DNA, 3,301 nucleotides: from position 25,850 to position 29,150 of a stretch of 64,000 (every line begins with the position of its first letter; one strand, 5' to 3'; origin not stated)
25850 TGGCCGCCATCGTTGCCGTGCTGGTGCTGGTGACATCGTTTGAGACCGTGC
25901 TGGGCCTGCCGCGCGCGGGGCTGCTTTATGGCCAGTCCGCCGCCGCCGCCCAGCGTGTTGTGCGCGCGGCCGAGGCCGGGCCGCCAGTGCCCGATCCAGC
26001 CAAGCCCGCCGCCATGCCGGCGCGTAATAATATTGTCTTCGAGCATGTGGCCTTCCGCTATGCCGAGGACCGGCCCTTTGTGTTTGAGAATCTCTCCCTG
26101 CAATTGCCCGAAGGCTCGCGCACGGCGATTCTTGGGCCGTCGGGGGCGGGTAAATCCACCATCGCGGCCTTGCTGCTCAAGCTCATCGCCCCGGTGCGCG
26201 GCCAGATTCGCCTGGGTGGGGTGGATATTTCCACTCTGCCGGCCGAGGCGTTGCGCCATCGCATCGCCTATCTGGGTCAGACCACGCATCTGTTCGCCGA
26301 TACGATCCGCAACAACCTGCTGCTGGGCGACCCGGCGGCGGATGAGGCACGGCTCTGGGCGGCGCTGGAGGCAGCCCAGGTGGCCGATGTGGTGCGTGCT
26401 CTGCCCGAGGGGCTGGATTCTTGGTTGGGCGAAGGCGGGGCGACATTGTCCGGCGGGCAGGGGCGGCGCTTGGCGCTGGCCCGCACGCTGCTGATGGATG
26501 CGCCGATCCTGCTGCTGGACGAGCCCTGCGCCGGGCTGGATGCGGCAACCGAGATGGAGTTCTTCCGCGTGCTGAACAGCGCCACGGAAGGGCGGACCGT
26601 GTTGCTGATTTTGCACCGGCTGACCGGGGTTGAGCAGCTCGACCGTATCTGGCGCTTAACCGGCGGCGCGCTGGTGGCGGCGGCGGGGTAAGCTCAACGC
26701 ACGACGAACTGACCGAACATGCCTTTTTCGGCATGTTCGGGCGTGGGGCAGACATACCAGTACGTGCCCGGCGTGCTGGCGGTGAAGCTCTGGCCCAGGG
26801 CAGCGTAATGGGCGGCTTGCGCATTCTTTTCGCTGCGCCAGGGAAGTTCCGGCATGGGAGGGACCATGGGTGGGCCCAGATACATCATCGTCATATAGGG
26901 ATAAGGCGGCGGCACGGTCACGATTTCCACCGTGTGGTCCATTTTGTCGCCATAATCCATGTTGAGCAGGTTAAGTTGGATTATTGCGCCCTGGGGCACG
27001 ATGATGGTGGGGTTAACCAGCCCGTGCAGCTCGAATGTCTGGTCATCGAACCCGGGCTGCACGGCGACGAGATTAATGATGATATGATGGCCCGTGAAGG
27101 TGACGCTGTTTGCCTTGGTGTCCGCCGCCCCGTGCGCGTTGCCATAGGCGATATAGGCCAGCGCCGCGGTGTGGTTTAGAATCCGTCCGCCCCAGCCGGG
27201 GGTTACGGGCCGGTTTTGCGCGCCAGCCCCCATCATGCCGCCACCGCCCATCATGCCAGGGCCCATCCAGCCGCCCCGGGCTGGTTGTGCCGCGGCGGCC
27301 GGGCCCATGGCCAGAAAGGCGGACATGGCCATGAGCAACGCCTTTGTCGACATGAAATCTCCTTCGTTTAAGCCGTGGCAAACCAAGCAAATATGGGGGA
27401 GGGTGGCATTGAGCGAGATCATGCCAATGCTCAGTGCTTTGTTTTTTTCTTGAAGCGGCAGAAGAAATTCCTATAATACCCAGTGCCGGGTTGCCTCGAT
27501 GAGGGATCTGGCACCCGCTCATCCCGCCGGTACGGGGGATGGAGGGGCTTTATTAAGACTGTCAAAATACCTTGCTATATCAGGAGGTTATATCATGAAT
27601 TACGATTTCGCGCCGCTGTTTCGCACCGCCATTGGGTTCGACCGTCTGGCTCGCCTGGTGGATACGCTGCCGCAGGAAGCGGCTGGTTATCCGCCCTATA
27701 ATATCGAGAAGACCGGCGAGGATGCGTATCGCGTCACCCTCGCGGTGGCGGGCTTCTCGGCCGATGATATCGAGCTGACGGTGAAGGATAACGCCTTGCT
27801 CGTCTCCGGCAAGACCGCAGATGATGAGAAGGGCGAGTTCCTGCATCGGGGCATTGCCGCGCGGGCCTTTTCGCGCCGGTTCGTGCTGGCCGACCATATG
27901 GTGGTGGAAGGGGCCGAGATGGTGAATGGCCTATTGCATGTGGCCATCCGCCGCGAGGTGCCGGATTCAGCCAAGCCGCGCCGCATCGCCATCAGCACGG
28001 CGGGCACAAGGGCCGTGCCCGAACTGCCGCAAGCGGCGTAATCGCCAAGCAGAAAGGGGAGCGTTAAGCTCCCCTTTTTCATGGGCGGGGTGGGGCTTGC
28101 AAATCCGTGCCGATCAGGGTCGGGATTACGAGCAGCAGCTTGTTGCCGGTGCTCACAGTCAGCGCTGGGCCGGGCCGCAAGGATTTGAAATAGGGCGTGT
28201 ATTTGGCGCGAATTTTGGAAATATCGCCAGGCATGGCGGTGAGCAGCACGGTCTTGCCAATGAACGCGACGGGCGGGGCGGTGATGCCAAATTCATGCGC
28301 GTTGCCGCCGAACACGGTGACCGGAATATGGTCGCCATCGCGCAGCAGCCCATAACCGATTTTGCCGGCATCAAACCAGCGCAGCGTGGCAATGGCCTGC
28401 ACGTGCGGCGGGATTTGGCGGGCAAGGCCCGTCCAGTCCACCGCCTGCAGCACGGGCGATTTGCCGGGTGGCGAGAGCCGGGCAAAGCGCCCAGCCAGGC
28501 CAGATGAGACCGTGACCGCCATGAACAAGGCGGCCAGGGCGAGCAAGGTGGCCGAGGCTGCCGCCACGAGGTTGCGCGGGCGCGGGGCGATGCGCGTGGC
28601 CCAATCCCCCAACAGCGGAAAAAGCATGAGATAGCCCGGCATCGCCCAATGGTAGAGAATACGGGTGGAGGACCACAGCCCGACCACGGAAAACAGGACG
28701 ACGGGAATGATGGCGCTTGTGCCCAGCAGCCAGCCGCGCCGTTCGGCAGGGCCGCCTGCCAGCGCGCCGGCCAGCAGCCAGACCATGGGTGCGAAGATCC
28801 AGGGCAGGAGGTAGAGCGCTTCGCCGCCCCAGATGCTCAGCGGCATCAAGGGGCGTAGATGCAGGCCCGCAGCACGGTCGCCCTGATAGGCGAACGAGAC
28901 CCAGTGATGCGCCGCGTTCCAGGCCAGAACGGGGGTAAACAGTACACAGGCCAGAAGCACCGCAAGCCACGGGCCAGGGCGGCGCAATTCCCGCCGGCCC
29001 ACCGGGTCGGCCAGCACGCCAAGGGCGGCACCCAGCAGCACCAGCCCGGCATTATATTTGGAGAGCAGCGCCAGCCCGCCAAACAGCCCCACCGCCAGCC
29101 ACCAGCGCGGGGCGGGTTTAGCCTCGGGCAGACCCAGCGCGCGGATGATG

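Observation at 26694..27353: Rusticyanin-like blue copper protein with a Met/Gly-rich arm in a probable heterotrophic acidophile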

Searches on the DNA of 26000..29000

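Call 31: search_rna_families(source=window, start=26000, end=29000, threshold=evalue, max_evalue=1)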
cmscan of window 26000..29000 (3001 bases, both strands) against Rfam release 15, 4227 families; matches with E-value up to 1: 1.
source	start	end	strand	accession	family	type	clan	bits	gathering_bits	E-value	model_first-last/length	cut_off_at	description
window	28474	28541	-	RF02784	SorX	Gene; sRNA;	-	20.3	46.6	0.11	1-73/73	no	Singlet oxygen resistance RNA X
